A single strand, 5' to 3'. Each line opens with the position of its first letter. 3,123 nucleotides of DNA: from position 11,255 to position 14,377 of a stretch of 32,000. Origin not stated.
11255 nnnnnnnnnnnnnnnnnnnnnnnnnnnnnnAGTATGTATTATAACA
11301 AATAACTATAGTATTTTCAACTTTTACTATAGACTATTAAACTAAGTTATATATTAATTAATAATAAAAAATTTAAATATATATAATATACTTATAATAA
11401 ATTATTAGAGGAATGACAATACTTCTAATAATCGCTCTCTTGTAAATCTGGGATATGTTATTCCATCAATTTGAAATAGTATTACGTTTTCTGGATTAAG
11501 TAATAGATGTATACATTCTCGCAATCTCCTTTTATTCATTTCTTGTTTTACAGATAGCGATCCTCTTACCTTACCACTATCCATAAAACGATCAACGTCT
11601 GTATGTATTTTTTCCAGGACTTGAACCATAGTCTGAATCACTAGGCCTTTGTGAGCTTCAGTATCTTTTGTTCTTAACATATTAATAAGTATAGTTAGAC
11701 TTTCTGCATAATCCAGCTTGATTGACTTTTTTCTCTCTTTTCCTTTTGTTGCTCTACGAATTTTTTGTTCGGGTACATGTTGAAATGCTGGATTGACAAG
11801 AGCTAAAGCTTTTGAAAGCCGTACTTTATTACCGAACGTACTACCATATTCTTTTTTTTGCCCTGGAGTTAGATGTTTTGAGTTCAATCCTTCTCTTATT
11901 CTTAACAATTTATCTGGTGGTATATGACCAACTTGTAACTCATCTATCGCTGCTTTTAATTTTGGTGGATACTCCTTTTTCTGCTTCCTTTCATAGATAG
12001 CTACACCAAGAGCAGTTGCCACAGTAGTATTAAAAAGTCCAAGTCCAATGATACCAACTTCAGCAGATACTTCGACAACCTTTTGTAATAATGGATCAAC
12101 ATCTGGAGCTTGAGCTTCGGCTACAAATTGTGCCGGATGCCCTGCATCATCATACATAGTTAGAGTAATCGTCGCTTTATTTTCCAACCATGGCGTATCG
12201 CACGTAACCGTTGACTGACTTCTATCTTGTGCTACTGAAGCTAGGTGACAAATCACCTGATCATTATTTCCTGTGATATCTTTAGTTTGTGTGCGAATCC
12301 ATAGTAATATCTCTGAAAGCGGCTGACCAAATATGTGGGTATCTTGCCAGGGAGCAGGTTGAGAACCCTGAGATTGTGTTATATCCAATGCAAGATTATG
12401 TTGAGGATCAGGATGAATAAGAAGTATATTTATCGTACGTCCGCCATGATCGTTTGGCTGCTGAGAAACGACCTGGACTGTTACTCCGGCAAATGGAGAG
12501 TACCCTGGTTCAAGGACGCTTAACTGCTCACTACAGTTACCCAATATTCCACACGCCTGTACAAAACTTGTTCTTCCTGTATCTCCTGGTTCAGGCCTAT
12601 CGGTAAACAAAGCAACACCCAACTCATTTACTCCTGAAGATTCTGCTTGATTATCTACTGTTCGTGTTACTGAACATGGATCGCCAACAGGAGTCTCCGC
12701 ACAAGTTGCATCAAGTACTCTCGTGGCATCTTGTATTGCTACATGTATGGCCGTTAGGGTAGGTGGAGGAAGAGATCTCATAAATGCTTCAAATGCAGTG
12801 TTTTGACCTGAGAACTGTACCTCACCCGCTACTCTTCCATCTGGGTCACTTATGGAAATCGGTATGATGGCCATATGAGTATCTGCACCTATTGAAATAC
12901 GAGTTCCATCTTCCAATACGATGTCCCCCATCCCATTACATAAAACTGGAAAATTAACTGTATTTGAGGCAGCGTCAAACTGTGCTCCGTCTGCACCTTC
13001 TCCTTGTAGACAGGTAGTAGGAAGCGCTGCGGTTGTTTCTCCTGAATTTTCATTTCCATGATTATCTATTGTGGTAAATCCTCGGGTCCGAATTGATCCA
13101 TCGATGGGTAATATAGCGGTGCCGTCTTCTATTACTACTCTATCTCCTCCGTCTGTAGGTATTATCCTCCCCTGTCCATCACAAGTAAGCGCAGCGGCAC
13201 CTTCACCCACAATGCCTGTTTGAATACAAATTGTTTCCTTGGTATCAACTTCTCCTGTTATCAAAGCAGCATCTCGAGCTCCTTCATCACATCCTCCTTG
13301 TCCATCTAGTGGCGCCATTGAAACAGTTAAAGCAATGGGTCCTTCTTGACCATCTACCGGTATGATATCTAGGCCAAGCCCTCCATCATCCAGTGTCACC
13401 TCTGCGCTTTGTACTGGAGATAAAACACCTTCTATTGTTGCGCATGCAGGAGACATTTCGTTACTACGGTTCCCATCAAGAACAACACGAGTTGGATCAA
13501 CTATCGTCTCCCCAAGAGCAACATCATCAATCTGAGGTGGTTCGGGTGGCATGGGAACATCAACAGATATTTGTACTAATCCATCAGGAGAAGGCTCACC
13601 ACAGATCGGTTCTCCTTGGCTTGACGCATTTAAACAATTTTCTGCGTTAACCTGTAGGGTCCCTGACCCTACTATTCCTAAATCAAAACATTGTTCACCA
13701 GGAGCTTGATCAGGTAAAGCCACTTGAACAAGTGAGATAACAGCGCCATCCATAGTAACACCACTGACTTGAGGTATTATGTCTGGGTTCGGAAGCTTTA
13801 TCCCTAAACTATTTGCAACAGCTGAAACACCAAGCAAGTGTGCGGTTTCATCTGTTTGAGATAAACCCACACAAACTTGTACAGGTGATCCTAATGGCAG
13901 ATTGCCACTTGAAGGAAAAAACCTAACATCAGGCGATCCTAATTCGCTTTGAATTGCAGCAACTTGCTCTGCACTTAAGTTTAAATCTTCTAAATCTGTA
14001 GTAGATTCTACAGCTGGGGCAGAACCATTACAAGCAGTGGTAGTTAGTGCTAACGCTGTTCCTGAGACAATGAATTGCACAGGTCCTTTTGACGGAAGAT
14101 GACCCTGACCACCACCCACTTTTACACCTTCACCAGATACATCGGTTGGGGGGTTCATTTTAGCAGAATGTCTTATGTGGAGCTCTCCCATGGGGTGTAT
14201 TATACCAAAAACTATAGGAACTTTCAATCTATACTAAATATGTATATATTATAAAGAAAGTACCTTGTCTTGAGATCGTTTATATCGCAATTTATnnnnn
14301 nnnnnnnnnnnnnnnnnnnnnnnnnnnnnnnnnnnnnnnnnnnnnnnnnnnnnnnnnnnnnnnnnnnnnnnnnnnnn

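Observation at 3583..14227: Candidate novel system: Cys-rich surface receptor-like protein, 1,898-aa orphan giant and tandem GGDEF-like cyclase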

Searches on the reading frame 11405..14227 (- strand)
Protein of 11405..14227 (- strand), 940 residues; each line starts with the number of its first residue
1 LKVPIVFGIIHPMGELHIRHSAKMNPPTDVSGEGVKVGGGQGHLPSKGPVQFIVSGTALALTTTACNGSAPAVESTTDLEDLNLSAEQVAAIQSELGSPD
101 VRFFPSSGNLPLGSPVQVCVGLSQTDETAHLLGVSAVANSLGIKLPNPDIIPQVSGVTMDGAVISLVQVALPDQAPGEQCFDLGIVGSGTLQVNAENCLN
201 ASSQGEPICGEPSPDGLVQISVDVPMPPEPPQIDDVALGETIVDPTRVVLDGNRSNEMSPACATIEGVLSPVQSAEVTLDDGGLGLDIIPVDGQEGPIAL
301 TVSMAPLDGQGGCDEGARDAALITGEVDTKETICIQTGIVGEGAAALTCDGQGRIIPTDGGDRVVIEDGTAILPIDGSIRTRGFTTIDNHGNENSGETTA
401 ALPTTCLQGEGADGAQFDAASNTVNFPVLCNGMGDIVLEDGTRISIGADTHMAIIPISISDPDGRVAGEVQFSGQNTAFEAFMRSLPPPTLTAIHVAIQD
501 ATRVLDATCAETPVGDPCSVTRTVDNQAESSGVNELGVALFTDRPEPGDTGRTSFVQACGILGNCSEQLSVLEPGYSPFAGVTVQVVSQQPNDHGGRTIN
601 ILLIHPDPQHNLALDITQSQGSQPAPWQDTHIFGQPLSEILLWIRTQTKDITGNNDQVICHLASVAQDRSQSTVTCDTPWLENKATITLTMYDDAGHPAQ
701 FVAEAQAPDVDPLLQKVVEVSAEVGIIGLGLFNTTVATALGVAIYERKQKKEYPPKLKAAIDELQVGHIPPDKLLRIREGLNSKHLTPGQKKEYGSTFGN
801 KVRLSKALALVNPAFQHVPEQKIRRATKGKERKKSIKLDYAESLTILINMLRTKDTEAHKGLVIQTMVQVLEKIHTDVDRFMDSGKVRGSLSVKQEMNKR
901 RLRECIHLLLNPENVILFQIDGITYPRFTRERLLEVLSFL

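Call 4: search_protein_families(library=pfam, proteins=[window:11405-14227:-], max_evalue=1)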
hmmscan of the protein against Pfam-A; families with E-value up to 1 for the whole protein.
window:11405-14227:- (940 aa): 1 family
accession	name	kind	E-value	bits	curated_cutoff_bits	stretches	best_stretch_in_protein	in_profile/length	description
PF25770.1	CC_CEP63-bind_CEP152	-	0.06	13.7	23.9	1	869-901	10-42/51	CEP152, CEP63 binding coiled coil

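Call 5: search_protein_families(library=ncbifam, proteins=[window:11405-14227:-], max_evalue=1)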
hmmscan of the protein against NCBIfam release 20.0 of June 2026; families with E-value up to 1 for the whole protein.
window:11405-14227:- (940 aa): 0 families

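Call 6: search_protein_families(library=padloc, proteins=[window:11405-14227:-], max_evalue=1)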
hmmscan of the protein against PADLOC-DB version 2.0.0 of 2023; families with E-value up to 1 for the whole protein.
window:11405-14227:- (940 aa): 0 families

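Call 7: search_protein_families(library=phrogs, proteins=[window:11405-14227:-], max_evalue=1)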
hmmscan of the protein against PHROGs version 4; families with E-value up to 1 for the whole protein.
window:11405-14227:- (940 aa): 0 families

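Call 23: find_homologous_proteins(query=window:11405-14191:-)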
Query window:11405-14191:- (928 aa): 1 proteins with E <= 0.001 among 8000 candidates.
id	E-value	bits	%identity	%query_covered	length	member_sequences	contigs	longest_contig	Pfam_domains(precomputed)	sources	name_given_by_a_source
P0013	0.0e+0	2081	100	100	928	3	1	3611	-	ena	-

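Call 86: search_protein_families(library=pfam, alignment_id=A4, max_evalue=0.05)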
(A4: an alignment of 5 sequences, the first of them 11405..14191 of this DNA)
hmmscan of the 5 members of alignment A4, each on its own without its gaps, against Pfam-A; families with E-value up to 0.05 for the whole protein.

A. member 1, window:11405-14191:- (928 aa): 0 families

B. families by the number of members that match (of 5 scanned): 0 families

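Call 87: search_solved_structures(query=A4, max_evalue=10)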
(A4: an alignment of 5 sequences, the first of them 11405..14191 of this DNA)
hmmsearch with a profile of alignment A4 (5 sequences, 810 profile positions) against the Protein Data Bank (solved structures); distinct sequences matched with E-value up to 10: 2.
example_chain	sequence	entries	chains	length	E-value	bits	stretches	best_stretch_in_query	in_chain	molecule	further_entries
2v0p_A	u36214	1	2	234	1.9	9.8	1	627-716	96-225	TYPE 2A PHOSPHATASE-ASSOCIATED PROTEIN 42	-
9d93_Ra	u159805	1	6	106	2.1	9.7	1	335-386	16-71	Tail wing arm, gp31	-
